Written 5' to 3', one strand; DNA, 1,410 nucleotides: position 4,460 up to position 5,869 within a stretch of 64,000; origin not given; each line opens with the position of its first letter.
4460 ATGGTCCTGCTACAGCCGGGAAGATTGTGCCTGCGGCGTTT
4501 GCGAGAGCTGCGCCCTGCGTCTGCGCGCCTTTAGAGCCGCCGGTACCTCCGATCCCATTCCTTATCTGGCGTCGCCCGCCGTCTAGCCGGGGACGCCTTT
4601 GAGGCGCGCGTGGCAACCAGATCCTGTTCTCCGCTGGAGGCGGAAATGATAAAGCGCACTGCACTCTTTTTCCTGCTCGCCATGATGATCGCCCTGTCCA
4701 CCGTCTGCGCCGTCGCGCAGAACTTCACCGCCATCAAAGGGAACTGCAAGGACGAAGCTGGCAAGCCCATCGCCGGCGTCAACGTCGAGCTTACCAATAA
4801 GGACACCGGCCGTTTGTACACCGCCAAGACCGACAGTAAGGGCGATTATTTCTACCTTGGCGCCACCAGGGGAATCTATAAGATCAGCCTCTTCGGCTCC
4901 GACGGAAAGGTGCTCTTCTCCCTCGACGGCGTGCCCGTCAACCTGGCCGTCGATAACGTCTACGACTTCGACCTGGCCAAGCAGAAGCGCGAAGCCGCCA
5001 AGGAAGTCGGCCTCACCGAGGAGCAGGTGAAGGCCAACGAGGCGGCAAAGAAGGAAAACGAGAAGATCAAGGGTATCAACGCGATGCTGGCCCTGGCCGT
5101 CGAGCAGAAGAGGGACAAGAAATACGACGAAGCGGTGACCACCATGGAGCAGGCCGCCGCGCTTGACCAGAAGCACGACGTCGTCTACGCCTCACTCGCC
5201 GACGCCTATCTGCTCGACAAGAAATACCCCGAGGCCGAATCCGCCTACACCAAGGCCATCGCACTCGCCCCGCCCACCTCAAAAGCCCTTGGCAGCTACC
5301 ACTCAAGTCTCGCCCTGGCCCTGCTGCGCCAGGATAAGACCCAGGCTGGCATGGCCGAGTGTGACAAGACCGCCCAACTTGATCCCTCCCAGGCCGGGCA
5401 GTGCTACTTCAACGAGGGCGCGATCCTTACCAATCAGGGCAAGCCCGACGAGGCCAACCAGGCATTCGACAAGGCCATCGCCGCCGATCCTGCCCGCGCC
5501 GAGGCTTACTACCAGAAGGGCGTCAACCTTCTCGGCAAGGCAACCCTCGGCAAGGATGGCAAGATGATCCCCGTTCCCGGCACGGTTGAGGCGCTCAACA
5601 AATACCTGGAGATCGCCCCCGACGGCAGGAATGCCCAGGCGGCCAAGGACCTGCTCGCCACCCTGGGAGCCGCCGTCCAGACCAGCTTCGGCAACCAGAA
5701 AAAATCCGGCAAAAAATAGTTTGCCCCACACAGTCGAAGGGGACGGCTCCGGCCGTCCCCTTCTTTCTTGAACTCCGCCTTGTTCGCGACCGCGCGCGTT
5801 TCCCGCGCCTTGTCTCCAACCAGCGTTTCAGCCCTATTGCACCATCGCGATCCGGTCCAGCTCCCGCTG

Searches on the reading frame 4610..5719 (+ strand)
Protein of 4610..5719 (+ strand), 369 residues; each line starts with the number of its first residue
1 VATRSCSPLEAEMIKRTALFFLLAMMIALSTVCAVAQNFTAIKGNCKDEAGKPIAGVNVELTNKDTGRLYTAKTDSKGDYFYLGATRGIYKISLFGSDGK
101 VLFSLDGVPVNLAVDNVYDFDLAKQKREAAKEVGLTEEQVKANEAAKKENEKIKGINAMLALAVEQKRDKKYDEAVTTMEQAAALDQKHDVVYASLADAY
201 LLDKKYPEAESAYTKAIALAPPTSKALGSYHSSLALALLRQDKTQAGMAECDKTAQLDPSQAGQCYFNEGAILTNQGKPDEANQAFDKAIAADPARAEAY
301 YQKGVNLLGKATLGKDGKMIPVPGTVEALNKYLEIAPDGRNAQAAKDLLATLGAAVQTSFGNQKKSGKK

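Call 49: search_protein_families(library=pfam, proteins=[window:4610-5719:+], max_evalue=0.0001)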
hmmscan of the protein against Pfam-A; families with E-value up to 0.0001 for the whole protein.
window:4610-5719:+ (369 aa): 13 families
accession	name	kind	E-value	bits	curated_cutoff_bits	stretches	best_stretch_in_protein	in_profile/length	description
PF07719.23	TPR_2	-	8e-16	57.2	27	1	265-294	3-32/34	Tetratricopeptide repeat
PF00515.34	TPR_1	-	4.9e-11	42.4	27.8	0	192-221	3-32/34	Tetratricopeptide repeat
PF13181.12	TPR_8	-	7.1e-11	41.8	25.7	0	264-295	2-33/34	Tetratricopeptide repeat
PF13620.12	CarboxypepD_reg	-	6.2e-09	36.5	32.3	1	42-94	2-54/82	Carboxypeptidase regulatory-like domain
PF13431.12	TPR_17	-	2.8e-08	33.9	24.4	0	179-210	2-33/34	Tetratricopeptide repeat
PF13432.12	TPR_16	-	6.8e-08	33.3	32.7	0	161-221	2-62/65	Tetratricopeptide repeat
PF13424.12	TPR_12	-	1.1e-07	32.3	30.1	0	192-220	47-75/77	Tetratricopeptide repeat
PF14559.12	TPR_19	-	3e-07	31.1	25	1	169-222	4-57/68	Tetratricopeptide repeat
PF13176.12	TPR_7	-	6e-07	29.5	27.9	0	193-221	2-30/36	Tetratricopeptide repeat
PF13428.12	TPR_14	-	8.2e-07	29.5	23.5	0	271-303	9-41/44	Tetratricopeptide repeat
PF17210.9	SdrD_B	-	3e-06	27.8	29.7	1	47-105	17-74/112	SdrD B-like domain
PF13414.12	TPR_11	-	6.2e-06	26.3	26.8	0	270-304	1-35/42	TPR repeat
PF13371.12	TPR_9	-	3.6e-05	24.1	35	0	237-299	4-65/73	Tetratricopeptide repeat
